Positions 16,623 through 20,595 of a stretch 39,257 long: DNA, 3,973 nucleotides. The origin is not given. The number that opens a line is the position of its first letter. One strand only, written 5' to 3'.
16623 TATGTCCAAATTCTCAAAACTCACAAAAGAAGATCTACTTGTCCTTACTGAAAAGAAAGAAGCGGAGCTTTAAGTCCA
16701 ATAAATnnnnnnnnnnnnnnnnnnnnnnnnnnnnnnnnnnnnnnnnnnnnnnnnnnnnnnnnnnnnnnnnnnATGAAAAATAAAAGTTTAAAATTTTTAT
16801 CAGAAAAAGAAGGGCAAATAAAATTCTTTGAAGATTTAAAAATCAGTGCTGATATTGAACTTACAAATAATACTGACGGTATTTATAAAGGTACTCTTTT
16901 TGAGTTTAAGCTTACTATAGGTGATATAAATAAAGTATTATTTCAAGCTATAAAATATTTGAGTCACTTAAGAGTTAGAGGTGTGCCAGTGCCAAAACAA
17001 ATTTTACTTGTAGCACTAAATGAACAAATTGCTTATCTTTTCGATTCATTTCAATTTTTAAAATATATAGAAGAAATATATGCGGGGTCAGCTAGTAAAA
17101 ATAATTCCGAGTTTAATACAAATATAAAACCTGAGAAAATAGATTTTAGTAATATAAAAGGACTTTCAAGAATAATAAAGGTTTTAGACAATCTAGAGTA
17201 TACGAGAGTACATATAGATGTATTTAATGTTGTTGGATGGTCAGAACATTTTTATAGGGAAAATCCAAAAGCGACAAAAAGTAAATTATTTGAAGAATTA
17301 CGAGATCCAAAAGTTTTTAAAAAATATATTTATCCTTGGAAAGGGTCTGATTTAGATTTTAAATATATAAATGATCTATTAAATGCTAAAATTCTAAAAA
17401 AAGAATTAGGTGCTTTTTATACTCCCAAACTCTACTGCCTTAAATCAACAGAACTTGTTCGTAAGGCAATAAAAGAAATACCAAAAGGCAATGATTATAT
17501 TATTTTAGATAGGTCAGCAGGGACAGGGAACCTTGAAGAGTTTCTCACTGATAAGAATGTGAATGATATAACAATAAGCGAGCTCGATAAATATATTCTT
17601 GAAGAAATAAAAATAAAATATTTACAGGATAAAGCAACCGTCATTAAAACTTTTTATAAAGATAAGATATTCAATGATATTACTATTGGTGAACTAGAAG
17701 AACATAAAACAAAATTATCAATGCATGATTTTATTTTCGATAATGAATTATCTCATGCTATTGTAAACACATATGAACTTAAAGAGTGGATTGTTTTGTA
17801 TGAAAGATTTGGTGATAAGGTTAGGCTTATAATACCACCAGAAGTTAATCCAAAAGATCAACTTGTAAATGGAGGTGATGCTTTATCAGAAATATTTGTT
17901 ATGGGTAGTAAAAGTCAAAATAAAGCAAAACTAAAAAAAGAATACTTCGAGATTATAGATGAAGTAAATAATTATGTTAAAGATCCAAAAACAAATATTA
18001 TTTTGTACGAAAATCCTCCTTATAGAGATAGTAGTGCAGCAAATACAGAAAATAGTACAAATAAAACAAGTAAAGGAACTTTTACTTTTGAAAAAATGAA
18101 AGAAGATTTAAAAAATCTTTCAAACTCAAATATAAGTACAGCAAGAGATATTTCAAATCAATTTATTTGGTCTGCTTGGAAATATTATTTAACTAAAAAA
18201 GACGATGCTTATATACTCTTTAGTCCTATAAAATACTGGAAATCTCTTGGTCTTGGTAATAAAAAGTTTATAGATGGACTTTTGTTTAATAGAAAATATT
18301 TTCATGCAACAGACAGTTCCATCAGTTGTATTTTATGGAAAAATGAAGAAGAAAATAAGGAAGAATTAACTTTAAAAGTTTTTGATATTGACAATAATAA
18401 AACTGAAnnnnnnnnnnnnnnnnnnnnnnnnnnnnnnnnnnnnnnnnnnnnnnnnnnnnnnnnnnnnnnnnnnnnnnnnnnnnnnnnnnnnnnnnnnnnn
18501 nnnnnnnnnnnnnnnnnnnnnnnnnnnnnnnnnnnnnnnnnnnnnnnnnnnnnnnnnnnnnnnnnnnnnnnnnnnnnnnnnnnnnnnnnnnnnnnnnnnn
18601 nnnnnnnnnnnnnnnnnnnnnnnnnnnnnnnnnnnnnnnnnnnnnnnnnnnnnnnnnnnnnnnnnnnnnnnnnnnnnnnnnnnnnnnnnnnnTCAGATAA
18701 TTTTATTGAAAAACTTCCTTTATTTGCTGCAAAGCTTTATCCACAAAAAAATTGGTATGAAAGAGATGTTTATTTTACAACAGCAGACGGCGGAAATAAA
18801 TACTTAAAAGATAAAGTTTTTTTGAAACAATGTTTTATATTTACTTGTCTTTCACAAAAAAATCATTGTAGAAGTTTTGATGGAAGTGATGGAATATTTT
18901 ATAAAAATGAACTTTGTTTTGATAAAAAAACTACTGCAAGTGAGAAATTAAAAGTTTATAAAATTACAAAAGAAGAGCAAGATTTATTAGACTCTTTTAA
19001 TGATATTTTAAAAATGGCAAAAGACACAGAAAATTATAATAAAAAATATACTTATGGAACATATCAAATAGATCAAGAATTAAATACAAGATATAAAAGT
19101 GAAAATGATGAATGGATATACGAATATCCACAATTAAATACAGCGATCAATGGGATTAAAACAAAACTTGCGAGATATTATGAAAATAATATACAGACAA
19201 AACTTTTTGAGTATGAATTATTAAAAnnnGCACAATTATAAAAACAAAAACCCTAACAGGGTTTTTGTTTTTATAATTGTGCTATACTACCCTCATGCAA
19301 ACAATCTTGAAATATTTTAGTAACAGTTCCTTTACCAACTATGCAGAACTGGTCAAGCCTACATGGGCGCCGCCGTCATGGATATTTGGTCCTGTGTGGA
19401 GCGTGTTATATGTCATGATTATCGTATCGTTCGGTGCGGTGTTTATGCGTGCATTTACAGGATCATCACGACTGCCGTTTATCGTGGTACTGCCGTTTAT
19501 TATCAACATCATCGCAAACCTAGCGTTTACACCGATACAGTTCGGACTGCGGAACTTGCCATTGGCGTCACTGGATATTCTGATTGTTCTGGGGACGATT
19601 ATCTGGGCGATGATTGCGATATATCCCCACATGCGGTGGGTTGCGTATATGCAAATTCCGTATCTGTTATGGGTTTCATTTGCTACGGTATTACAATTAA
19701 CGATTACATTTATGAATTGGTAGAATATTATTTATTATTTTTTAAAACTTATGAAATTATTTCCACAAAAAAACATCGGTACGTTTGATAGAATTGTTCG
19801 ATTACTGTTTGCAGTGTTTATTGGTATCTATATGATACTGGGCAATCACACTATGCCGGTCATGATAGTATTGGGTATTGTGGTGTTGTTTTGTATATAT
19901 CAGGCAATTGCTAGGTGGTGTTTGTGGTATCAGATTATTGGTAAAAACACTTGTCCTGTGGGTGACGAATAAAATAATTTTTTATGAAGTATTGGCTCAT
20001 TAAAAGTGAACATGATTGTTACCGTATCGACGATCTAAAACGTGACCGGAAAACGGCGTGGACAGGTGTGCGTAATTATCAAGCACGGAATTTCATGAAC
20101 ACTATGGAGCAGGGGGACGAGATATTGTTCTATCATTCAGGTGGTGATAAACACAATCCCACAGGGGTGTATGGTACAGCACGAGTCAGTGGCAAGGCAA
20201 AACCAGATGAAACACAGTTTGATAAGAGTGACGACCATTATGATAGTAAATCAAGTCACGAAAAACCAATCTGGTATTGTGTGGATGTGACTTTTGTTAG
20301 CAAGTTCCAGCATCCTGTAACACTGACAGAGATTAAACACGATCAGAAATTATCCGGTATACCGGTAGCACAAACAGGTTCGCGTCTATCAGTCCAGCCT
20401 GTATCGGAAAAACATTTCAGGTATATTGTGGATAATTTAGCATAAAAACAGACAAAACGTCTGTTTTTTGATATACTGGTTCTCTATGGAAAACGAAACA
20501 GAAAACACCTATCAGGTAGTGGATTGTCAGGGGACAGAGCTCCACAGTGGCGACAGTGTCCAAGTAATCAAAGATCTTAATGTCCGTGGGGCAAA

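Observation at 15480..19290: AT-rich four-unit accessory island ending in a fused nuclease-methyltransferase: candidate defence locus with uncharacterised partners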

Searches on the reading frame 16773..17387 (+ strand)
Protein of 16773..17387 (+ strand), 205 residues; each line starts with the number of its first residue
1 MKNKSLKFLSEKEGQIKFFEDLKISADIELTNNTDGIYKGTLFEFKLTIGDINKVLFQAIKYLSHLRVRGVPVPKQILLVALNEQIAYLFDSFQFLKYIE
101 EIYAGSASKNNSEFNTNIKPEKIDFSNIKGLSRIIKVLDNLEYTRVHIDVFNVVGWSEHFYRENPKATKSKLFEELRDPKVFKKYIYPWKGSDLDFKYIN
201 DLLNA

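Call 63: search_protein_families(library=pfam, proteins=[window:16773-17387:+], max_evalue=10)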
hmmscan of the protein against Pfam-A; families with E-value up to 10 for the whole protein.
seq(205 aa): 1 family
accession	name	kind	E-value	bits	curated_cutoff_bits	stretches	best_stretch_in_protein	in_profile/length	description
PF12075.13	KN_motif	-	0.043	14.1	26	1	95-109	16-30/39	KN motif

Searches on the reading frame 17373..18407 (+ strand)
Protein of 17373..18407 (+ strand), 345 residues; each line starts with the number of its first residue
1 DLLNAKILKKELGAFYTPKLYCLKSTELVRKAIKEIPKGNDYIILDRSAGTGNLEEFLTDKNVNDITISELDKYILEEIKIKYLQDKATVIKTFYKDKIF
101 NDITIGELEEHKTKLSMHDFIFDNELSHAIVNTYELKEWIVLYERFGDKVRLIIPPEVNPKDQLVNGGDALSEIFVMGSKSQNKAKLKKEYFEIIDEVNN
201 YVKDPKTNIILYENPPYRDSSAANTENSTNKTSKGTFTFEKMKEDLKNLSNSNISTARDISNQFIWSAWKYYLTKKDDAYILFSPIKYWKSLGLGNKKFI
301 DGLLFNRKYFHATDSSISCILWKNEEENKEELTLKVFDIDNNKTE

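Call 63: search_protein_families(library=pfam, proteins=[window:17373-18407:+], max_evalue=10)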
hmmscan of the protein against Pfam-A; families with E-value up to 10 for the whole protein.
seq(345 aa): 1 family
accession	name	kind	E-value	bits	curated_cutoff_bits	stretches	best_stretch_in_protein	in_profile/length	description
PF11546.13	CompInhib_SCIN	-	0.72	10.4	23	1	53-91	49-87/114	Staphylococcal complement inhibitor SCIN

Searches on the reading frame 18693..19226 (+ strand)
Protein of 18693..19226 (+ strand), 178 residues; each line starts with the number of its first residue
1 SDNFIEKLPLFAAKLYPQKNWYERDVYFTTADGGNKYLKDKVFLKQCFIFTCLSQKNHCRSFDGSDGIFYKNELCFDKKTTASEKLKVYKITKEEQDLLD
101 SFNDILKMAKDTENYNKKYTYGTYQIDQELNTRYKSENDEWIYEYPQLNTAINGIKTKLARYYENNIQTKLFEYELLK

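Call 63: search_protein_families(library=pfam, proteins=[window:18693-19226:+], max_evalue=10)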
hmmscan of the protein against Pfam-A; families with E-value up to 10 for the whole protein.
seq(178 aa): 2 families
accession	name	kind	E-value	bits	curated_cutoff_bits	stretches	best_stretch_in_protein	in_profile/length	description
PF03762.22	VOMI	-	0.0044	17.6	25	1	50-171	48-159/167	Vitelline membrane outer layer protein I (VOMI)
PF24136.1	DUF7403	-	0.011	16.3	27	1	68-120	41-93/106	Domain of unknown function (DUF7403)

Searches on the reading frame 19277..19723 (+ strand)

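Call 3: search_protein_families(library=pfam, proteins=[window:19277-19723:+], max_evalue=0.1)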
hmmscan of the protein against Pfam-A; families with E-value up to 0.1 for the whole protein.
window:19277-19723:+ (148 aa): 1 family
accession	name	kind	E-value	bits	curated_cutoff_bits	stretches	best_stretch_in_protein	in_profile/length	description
PF03073.20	TspO_MBR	-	2.7e-29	102.2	24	1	12-143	13-143/145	TspO/MBR family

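Call 5: search_protein_families(library=ncbifam, proteins=[window:19277-19723:+], max_evalue=0.1)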
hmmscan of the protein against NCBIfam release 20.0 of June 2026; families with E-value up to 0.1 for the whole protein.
window:19277-19723:+ (148 aa): 1 family
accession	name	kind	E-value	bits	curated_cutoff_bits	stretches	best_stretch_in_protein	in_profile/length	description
NF047825.1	T-richsensTspOAlph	equivalog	2.7e-16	60.1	180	1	21-147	28-148/152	tryptophan-rich sensory protein TspO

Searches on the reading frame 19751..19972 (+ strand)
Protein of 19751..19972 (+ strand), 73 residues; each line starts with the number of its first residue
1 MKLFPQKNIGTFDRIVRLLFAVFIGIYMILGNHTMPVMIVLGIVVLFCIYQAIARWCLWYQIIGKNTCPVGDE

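Call 3: search_protein_families(library=pfam, proteins=[window:19751-19972:+], max_evalue=0.1)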
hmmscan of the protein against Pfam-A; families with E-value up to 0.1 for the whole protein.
window:19751-19972:+ (73 aa): 1 family
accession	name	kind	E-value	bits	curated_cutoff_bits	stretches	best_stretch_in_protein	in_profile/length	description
PF11127.14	YgaP-like_TM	-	1.2e-15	57.8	25.3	1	6-69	2-64/66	Inner membrane protein YgaP-like, transmembrane domain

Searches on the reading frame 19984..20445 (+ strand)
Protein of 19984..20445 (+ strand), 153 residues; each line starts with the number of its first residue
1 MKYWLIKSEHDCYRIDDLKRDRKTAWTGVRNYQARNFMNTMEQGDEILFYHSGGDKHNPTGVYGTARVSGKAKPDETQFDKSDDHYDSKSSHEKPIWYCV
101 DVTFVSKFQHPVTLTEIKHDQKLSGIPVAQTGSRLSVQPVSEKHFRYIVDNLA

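Call 3: search_protein_families(library=pfam, proteins=[window:19984-20445:+], max_evalue=0.1)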
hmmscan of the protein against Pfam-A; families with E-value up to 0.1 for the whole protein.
window:19984-20445:+ (153 aa): 2 families
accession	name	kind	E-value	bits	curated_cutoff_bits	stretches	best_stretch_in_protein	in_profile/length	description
PF01878.24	EVE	-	2.2e-52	177.4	23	1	2-150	1-144/145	EVE domain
PF15406.12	PH_6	-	0.015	16.1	30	1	3-80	9-83/111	Pleckstrin homology domain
